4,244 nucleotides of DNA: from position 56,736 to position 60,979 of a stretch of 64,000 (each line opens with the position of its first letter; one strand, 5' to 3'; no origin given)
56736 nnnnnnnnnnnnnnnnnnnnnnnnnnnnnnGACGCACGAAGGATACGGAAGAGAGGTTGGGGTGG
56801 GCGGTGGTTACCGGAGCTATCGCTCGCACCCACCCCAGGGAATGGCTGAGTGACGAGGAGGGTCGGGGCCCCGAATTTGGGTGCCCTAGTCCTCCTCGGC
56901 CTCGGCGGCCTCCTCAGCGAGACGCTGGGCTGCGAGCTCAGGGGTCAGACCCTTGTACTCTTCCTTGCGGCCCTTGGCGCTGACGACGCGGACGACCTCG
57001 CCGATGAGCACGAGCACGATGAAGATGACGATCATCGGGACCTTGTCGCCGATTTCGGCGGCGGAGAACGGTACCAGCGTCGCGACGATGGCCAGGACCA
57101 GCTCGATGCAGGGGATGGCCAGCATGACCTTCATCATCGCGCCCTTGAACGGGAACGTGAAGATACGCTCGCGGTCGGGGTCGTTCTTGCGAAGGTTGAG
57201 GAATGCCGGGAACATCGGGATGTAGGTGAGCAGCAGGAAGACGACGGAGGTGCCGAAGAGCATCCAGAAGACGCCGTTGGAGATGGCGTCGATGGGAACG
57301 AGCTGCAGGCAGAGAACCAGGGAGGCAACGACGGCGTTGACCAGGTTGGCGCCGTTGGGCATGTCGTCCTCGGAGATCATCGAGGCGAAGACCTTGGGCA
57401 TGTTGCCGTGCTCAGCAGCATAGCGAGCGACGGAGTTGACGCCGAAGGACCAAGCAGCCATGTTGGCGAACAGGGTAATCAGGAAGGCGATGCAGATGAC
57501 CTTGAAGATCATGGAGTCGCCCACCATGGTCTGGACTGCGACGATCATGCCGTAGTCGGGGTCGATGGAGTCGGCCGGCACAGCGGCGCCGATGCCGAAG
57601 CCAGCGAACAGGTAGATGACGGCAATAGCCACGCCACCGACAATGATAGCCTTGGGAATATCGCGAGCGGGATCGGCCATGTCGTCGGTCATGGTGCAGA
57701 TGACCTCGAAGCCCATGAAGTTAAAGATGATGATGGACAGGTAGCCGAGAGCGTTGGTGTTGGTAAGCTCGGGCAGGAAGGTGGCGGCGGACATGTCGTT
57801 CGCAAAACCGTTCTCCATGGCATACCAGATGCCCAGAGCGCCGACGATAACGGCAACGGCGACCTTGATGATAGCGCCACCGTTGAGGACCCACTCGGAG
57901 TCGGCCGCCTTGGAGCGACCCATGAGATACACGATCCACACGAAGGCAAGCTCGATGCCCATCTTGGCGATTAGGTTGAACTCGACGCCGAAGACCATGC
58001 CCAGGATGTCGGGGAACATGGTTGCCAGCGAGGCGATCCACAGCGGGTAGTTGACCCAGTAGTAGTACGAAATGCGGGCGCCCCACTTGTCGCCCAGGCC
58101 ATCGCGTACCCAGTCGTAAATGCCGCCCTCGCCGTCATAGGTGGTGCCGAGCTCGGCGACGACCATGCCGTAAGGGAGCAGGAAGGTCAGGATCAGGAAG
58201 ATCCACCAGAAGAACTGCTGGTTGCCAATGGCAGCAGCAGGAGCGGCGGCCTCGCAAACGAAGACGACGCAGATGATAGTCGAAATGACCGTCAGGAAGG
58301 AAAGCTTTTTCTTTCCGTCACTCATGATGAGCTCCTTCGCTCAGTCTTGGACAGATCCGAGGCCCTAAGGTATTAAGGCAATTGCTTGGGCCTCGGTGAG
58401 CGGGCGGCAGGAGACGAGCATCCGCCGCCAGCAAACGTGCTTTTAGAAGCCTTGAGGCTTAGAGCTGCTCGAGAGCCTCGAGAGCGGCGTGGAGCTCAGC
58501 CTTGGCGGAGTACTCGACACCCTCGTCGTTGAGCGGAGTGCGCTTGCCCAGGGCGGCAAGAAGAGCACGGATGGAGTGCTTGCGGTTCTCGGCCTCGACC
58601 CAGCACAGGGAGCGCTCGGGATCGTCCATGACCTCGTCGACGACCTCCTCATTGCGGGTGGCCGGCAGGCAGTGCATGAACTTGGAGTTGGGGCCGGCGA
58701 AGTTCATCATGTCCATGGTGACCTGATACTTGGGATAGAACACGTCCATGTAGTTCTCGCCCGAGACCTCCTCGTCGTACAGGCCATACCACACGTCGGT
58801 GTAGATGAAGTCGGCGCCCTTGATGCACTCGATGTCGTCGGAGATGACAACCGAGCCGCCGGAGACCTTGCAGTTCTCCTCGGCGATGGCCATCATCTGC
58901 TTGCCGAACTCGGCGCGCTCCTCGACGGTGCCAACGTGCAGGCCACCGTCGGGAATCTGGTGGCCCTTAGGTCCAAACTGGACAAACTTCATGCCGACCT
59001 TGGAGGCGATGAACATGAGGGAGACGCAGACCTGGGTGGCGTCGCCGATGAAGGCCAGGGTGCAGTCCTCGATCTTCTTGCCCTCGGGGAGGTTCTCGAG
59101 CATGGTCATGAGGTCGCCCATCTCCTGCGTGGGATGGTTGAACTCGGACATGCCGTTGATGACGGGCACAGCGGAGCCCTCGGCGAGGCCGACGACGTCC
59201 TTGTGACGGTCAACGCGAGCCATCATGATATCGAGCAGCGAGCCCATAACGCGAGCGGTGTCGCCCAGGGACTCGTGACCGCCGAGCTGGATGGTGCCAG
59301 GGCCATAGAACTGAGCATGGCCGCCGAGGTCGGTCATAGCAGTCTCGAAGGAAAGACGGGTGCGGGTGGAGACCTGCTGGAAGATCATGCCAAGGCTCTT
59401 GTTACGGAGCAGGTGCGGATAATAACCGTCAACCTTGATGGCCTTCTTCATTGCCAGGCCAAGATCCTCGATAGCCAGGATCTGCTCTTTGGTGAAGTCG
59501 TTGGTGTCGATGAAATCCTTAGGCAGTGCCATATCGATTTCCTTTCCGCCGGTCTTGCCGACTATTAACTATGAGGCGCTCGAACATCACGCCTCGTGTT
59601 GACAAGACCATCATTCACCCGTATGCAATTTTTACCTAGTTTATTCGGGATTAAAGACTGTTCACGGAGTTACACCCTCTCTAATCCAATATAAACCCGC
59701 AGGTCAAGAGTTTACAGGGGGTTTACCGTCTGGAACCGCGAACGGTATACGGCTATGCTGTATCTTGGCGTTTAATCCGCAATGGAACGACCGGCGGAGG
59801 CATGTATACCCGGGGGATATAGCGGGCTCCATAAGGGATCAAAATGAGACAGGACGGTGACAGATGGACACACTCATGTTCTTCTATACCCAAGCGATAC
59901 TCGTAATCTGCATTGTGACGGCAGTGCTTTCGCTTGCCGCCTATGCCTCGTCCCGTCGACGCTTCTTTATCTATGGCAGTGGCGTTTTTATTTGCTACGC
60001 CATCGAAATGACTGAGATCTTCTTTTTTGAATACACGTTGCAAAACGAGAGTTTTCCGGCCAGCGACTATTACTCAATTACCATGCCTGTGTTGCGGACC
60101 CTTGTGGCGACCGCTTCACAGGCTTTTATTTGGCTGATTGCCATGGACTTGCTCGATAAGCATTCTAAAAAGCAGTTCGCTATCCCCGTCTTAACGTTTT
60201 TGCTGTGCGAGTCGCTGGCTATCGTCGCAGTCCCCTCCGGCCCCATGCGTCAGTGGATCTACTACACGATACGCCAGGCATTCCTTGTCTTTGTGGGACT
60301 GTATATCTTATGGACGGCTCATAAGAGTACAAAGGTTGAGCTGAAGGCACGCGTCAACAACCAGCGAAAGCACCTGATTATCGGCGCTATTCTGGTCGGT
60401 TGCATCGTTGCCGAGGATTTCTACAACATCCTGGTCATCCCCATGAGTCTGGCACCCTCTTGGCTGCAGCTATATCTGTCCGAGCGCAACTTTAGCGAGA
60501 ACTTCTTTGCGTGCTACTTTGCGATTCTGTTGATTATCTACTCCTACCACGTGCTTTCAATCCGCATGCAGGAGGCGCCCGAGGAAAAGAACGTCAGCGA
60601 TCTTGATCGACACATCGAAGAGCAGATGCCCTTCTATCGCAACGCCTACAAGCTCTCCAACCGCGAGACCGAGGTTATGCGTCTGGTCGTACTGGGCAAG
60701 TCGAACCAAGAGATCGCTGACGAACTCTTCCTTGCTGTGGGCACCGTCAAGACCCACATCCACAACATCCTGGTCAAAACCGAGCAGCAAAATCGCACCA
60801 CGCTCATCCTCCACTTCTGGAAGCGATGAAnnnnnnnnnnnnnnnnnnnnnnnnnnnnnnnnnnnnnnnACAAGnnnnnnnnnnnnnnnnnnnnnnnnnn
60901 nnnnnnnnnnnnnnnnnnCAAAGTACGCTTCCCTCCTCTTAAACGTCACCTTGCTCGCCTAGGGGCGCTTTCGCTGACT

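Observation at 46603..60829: Expanded dual agmatine/polyamine island with three LuxR sensors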

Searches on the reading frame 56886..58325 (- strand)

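Call 3: search_protein_families(library=pfam, proteins=[window:56886-58325:-])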
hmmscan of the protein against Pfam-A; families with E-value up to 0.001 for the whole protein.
window:56886-58325:- (479 aa): 2 families
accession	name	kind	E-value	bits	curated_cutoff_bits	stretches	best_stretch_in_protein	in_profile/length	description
PF13520.12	AA_permease_2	-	1.7e-44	152.9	27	1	8-438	1-426/427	Amino acid permease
PF00324.27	AA_permease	-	1.5e-21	77.1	24.6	1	14-446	7-458/470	Amino acid permease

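Call 4: search_protein_families(library=ncbifam, proteins=[window:56886-58325:-])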
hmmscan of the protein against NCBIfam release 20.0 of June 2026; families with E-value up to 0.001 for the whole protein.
window:56886-58325:- (479 aa): 23 families
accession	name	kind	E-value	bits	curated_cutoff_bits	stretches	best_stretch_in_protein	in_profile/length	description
NF040513.1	antiport_TyrP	equivalog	2.1e-50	171.8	630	1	5-458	2-464/465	tyrosine-tyramine antiporter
TIGR03813.2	Gln_GABA_anti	equivalog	3.8e-43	148.1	650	1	6-459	2-464/479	glutamine/gamma-aminobutyrate antiporter GadC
NF053662.1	Glu_GABA_anti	equivalog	1.1e-36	126.8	640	1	19-460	13-453/468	glutamate/gamma-aminobutyrate antiporter GadC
TIGR00910.1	2A0307_GadC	equivalog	4.9e-24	84.8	673.5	1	5-439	10-457/511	glutamate/gamma-aminobutyrate antiporter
NF011775.0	PRK15238.1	equivalog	1.9e-18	66.5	400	1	2-249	3-270/500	glutamate/gamma-aminobutyrate family transporter YjeM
TIGR00909.1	2A0306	subfamily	1.5e-17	63.7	556.8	1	11-411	13-405/429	amino acid transporter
TIGR00905.1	2A0302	subfamily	1.9e-15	56.6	409.05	1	24-392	31-388/473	basic amino acid/polyamine antiporter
NF008245.0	PRK11021.1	equivalog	4.8e-14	52.2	284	1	21-357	26-356/419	L-methionine/branched-chain amino acid transporter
TIGR04298.1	his_histam_anti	equivalog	8.9e-14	51.5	750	1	28-370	25-364/429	histidine-histamine antiporter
TIGR00906.1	2A0303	subfamily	6.5e-12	44.6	681.7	1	124-445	197-504/602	cationic amino acid transport permease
NF007938.0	PRK10655.1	equivalog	3.8e-11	42.9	409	1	56-383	58-378/438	putrescine-ornithine antiporter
NF053761.1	BrChAATpBcaP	equivalog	5.2e-11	42.3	690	1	123-415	152-431/460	branched-chain amino acid transporter BcaP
NF007754.0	PRK10435.1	equivalog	9.1e-10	38.1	585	1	28-382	30-377/443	cadaverine/lysine antiporter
TIGR00911.1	2A0308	subfamily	2.6e-09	36.1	701.8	1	5-434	45-463/505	L-type amino acid transporter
TIGR03810.1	arg_ornith_anti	equivalog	9.3e-09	34.5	591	1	9-381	9-382/468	arginine-ornithine antiporter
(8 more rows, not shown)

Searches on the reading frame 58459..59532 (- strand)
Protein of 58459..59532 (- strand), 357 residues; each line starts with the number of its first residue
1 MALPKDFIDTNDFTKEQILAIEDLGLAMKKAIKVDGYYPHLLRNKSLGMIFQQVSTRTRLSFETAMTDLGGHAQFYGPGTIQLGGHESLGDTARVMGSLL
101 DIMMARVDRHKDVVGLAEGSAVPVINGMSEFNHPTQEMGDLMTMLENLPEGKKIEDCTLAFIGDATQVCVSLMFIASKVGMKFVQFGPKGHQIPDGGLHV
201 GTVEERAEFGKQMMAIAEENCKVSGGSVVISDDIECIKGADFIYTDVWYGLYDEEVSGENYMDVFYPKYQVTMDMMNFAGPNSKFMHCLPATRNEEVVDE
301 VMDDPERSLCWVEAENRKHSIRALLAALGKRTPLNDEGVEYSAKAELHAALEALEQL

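Call 3: search_protein_families(library=pfam, proteins=[window:58459-59532:-])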
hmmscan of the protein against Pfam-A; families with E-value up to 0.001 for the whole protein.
window:58459-59532:- (357 aa): 2 families
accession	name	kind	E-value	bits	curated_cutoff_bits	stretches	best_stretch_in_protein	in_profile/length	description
PF00185.30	OTCace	-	5.8e-42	143.8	29.4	1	156-327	2-156/157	Aspartate/ornithine carbamoyltransferase, Asp/Orn binding domain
PF02729.26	OTCace_N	-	2.4e-40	138.4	29.9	1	5-146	1-148/148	Aspartate/ornithine carbamoyltransferase, carbamoyl-P binding domain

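Call 4: search_protein_families(library=ncbifam, proteins=[window:58459-59532:-])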
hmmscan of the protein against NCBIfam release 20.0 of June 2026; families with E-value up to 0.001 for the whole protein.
window:58459-59532:- (357 aa): 16 families
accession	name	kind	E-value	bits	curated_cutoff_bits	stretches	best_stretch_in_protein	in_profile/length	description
TIGR04384.1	putr_carbamoyl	exception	6.6e-162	538.2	500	1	6-350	1-329/330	putrescine carbamoyltransferase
TIGR00658.1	orni_carb_tr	equivalog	2.7e-83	279.7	280.85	1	5-327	1-301/304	ornithine carbamoyltransferase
NF001986.0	PRK00779.1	subfamily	5.8e-81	272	306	1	4-329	5-304/307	ornithine carbamoyltransferase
NF011380.0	PRK14805.1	equivalog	2.7e-62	210.6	421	1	5-328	2-299/302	ornithine carbamoyltransferase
NF003286.0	PRK04284.1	subfamily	2.6e-57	194.5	515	1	5-327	7-328/332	ornithine carbamoyltransferase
NF002470.0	PRK01713.1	equivalog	4.4e-47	161.1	545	1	13-296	16-282/334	ornithine carbamoyltransferase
NF009213.0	PRK12562.1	subfamily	1.4e-46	159.4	559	1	5-295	7-281/334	ornithine carbamoyltransferase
NF011379.0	PRK14804.1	equivalog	8.6e-40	136.8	373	1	5-325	7-305/311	ornithine carbamoyltransferase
NF003384.0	PRK04523.1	equivalog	1.2e-34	119.9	288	1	5-330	4-334/336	N-acetylornithine carbamoyltransferase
NF002032.1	PRK00856.1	equivalog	2.4e-30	105.7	263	1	5-315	1-283/297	aspartate carbamoyltransferase catalytic subunit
TIGR00670.1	asp_carb_tr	equivalog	4.5e-30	104.8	236.95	1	5-309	1-284/304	aspartate carbamoyltransferase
NF006046.0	PRK08192.1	equivalog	4e-23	82.2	512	1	13-197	15-204/339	aspartate carbamoyltransferase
NF008853.0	PRK11891.1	equivalog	6.2e-19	67.9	560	1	41-291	124-358/430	aspartate carbamoyltransferase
NF005538.0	PRK07200.1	equivalog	3.8e-11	42.6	453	1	5-249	22-273/396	knotted carbamoyltransferase YgeW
TIGR03316.1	ygeW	equivalog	1e-09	37.8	500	1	5-249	19-270/391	knotted carbamoyltransferase YgeW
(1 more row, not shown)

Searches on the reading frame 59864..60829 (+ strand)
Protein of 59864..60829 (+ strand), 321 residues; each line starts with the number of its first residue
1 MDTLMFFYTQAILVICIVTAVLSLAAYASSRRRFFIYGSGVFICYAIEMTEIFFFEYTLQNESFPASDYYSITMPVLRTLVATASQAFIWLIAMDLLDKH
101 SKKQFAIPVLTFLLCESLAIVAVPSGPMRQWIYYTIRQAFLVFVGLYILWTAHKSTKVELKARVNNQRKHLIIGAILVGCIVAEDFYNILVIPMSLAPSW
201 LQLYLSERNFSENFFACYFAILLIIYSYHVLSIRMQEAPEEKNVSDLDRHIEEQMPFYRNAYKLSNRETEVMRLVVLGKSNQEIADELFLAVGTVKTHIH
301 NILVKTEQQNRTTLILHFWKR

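Call 3: search_protein_families(library=pfam, proteins=[window:59864-60829:+])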
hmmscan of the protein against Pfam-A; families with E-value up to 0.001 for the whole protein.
window:59864-60829:+ (321 aa): 2 families
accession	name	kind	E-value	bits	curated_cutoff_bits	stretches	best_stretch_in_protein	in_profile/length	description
PF00196.25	GerE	-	3.5e-16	59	23.5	1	264-317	3-56/57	Bacterial regulatory proteins, luxR family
PF08281.18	Sigma70_r4_2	-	6e-06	26.2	25.7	1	263-303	10-51/54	Sigma-70, region 4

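Call 4: search_protein_families(library=ncbifam, proteins=[window:59864-60829:+])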
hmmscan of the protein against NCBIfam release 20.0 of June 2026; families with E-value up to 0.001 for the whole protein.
window:59864-60829:+ (321 aa): 18 families
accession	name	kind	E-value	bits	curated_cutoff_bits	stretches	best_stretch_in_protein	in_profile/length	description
TIGR03020.2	EpsA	equivalog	1.5e-12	47.7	170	1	233-313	168-240/247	XrtB/PEP-CTERM-associated transcriptional regulator EpsA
NF052366.1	photon_PedR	equivalog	2.3e-12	46.9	120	1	263-315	2-54/74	photosynthetic electron transport-dependent transcriptional regulator PedR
NF007505.1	PRK10100.1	equivalog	1.4e-10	41.2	250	1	258-314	139-195/204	biofilm master transcriptional regulator CsgD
NF047785.1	respo_reg_MadR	equivalog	1.5e-10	40.7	300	1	259-315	144-200/209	MadR family response regulator transcription factor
NF003420.0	PRK04841.1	equivalog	9e-09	33.9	537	1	254-312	829-887/903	HTH-type transcriptional regulator MalT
NF041232.1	BagY_FevT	exception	4.8e-08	32.2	700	1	252-315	285-348/367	LuxR family transcriptional regulator BagY/FevT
NF007403.0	PRK09935.1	equivalog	7.7e-08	32.2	271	1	261-314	147-200/210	fimbria biosynthesis transcriptional regulator FimZ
NF052445.1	RespRegMctR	equivalog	1.2e-07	31.4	300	1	260-307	141-188/205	two-component system response regulator MctR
NF011896.0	PRK15369.1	equivalog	5.4e-07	29.4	242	1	260-315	146-201/211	two component system response regulator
NF007935.0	PRK10651.1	equivalog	7.3e-07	28.6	250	1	257-311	149-203/216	two-component system response regulator NarL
NF040749.1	tetrathio_RR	equivalog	8.6e-06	25.6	290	1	262-316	132-186/191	tetrathionate respiration response regulator TtrR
TIGR03541.1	reg_near_HchA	equivalog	9.8e-06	25.2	215.6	1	256-307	164-215/232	PA1136 family autoinducer-binding transcriptional regulator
NF007708.0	PRK10403.1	equivalog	2.7e-05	23.7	343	1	263-316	153-206/215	nitrate/nitrite response regulator protein NarP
NF006900.1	PRK09390.1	equivalog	5.1e-05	22.9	255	1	258-315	137-194/203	response regulator FixJ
NF041673.1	transregRamA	equivalog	0.00019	20.6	500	1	259-307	214-262/280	acetate metabolism transcriptional regulator RamA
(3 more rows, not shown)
